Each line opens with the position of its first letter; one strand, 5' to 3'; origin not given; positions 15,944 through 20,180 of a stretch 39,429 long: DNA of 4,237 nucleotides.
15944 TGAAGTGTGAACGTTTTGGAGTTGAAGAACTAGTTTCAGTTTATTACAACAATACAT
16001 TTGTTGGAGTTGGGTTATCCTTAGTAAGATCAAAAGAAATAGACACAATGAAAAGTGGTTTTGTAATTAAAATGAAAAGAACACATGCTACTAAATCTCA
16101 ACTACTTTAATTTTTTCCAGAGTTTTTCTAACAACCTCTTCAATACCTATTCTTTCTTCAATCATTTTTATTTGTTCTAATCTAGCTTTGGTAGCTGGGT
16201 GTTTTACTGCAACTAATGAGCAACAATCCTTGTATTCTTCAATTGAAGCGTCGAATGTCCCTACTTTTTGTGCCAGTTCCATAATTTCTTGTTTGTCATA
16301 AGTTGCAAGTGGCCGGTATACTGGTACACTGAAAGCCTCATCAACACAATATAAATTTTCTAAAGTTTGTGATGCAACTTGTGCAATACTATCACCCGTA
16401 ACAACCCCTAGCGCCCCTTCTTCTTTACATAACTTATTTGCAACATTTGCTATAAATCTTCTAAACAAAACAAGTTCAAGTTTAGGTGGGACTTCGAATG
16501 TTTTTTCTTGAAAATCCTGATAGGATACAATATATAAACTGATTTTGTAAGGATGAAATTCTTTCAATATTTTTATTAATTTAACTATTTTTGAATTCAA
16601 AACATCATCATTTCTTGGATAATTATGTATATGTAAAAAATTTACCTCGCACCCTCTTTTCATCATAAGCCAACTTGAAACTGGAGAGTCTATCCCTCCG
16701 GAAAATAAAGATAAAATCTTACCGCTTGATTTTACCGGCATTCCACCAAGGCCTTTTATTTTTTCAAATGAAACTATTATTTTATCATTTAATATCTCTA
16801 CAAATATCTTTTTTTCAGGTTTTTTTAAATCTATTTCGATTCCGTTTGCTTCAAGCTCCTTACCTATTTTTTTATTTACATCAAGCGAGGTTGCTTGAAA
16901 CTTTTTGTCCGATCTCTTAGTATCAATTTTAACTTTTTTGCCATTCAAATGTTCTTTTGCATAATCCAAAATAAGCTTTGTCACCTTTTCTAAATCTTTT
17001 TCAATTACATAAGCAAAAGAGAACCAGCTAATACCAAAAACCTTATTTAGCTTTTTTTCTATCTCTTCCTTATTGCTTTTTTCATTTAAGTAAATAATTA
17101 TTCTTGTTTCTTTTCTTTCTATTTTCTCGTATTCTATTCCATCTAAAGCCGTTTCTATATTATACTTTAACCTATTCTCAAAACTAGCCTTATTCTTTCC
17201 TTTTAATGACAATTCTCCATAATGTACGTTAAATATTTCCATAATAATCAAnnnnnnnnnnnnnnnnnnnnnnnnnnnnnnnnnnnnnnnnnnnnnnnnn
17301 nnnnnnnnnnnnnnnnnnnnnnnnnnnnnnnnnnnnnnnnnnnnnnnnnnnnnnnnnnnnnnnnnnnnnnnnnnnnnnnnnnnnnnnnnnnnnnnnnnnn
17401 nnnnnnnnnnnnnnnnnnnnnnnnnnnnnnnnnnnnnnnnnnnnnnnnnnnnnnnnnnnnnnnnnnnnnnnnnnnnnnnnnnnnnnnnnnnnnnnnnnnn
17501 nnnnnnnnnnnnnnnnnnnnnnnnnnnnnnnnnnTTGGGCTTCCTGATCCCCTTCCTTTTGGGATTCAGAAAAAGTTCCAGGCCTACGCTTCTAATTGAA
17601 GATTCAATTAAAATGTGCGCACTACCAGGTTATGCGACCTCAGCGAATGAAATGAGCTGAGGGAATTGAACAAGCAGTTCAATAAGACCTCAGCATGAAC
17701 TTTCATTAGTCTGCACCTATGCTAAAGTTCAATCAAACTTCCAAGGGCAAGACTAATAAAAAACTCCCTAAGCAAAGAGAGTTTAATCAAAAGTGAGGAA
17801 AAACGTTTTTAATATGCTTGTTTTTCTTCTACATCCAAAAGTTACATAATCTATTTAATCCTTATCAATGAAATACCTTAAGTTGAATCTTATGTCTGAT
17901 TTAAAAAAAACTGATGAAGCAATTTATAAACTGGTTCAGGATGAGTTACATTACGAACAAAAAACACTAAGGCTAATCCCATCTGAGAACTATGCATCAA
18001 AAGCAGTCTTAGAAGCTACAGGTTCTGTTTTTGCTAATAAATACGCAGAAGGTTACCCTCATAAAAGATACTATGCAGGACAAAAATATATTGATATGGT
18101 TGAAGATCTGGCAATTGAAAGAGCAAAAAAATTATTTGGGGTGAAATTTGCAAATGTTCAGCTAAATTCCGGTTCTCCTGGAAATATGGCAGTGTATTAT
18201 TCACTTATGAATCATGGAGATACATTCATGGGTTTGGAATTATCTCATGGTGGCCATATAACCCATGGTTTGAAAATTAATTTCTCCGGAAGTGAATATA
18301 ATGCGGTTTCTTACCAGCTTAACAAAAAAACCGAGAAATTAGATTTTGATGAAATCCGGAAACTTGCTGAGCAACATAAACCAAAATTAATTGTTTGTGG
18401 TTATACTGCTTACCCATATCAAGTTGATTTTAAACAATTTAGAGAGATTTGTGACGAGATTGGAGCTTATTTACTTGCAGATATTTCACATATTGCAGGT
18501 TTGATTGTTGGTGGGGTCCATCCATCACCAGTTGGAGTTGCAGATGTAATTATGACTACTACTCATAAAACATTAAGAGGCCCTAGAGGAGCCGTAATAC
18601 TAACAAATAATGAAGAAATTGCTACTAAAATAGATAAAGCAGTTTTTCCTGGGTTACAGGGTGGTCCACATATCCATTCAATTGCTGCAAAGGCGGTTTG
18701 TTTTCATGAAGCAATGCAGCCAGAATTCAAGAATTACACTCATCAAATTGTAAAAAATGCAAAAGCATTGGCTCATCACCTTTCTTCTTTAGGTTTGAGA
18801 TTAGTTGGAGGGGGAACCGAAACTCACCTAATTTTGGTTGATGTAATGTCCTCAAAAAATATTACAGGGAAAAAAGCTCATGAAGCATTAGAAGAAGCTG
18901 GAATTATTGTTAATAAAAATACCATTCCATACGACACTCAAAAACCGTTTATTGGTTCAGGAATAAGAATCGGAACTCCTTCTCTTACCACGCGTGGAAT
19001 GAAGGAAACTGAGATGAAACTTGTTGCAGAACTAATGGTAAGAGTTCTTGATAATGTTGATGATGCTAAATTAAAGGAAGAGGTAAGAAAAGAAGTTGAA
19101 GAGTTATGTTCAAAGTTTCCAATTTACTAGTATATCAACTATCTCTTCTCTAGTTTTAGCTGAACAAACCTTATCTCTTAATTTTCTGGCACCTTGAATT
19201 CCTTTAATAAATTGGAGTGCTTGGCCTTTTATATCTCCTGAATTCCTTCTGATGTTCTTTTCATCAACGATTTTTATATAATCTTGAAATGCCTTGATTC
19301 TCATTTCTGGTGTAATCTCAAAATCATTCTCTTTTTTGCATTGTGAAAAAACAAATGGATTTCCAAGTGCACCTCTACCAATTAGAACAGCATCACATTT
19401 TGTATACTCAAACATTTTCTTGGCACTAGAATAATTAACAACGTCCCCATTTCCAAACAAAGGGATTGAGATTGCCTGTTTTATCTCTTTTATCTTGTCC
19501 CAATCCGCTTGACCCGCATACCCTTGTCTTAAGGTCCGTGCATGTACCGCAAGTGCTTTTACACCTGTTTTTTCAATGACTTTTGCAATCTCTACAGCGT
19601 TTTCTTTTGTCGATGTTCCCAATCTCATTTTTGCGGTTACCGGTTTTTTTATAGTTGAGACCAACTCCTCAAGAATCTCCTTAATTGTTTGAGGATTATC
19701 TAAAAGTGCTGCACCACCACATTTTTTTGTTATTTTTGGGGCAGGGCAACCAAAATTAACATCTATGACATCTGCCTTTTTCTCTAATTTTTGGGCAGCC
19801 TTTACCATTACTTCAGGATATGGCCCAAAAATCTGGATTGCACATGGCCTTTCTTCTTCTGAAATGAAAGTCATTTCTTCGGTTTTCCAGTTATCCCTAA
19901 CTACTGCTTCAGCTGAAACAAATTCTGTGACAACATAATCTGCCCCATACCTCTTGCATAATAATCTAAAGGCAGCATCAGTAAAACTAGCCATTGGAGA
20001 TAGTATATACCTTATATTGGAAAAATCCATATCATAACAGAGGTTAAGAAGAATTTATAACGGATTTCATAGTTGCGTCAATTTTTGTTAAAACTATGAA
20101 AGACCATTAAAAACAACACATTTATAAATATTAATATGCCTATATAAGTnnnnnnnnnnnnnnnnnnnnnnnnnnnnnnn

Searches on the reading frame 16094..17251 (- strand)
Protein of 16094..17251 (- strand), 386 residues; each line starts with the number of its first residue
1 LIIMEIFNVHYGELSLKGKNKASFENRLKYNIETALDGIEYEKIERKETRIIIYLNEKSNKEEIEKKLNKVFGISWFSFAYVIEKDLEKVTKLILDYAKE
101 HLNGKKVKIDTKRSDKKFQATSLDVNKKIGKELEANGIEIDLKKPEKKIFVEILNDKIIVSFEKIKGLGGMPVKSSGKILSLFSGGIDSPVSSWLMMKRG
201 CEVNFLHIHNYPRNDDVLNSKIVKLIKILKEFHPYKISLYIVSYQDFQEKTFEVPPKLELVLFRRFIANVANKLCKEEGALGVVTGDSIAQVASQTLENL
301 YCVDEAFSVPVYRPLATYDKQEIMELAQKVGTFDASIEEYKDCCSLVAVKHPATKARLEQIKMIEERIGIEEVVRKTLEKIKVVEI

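Call 55: search_protein_families(library=pfam, proteins=[window:16094-17251:-], max_evalue=0.001)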
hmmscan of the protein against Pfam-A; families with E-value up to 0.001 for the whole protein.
window:16094-17251:- (386 aa): 5 families
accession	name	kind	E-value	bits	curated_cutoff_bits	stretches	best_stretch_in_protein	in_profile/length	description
PF02568.20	ThiI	-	4.7e-60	203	20.5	1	175-368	2-195/197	Thiamine biosynthesis protein (ThiI)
PF22025.1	ThiI_fer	-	7.3e-21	74.8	25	1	9-78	4-72/72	ThiI ferredoxin-like domain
PF02926.22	THUMP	-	7.6e-13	49.1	20.6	1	84-162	1-83/84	THUMP domain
PF06508.19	QueC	-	2.6e-06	27.6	22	0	178-219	1-41/210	Queuosine biosynthesis protein QueC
PF03054.22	tRNA_Me_trans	-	0.00074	19.7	20.6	0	178-214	2-38/202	tRNA methyl transferase HUP domain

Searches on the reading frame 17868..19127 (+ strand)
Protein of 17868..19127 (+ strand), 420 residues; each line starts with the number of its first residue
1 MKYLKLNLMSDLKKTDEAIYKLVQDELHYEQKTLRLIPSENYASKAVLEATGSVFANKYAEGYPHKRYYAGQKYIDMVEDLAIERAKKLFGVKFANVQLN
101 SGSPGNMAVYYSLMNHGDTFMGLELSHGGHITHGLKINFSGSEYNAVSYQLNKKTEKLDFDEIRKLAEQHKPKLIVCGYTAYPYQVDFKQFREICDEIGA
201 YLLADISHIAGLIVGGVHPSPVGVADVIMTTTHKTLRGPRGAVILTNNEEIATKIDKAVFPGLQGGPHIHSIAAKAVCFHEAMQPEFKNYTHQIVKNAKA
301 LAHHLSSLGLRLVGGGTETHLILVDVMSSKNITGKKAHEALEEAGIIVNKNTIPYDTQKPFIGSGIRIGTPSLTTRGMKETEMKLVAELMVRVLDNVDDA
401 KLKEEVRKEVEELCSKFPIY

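Call 55: search_protein_families(library=pfam, proteins=[window:17868-19127:+], max_evalue=0.001)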
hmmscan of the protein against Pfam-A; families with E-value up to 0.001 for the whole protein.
window:17868-19127:+ (420 aa): 3 families
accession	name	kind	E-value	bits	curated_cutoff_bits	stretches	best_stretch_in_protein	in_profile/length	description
PF00464.25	SHMT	-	8.9e-153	509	27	1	12-389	1-398/399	Serine hydroxymethyltransferase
PF00155.27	Aminotran_1_2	-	2.3e-09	37.4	19.7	1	75-379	39-355/361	Aminotransferase class I and II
PF01212.27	Beta_elim_lyase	-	0.00047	20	27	1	84-350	39-274/288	Beta-eliminating lyase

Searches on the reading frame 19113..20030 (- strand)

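Call 55: search_protein_families(library=pfam, proteins=[window:19113-20030:-], max_evalue=0.001)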
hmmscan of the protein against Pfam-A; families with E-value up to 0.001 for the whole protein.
window:19113-20030:- (306 aa): 3 families
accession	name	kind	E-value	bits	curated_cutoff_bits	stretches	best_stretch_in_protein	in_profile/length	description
PF01207.24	Dus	-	1.3e-79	267.9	20.4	1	10-296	2-297/311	Dihydrouridine synthase (Dus)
PF01680.23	SOR_SNZ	-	9.2e-05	22.8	27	0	98-147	44-89/207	SOR/SNZ family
PF01180.27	DHO_dh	-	0.00014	21.6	27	1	70-168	104-197/291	Dihydroorotate dehydrogenase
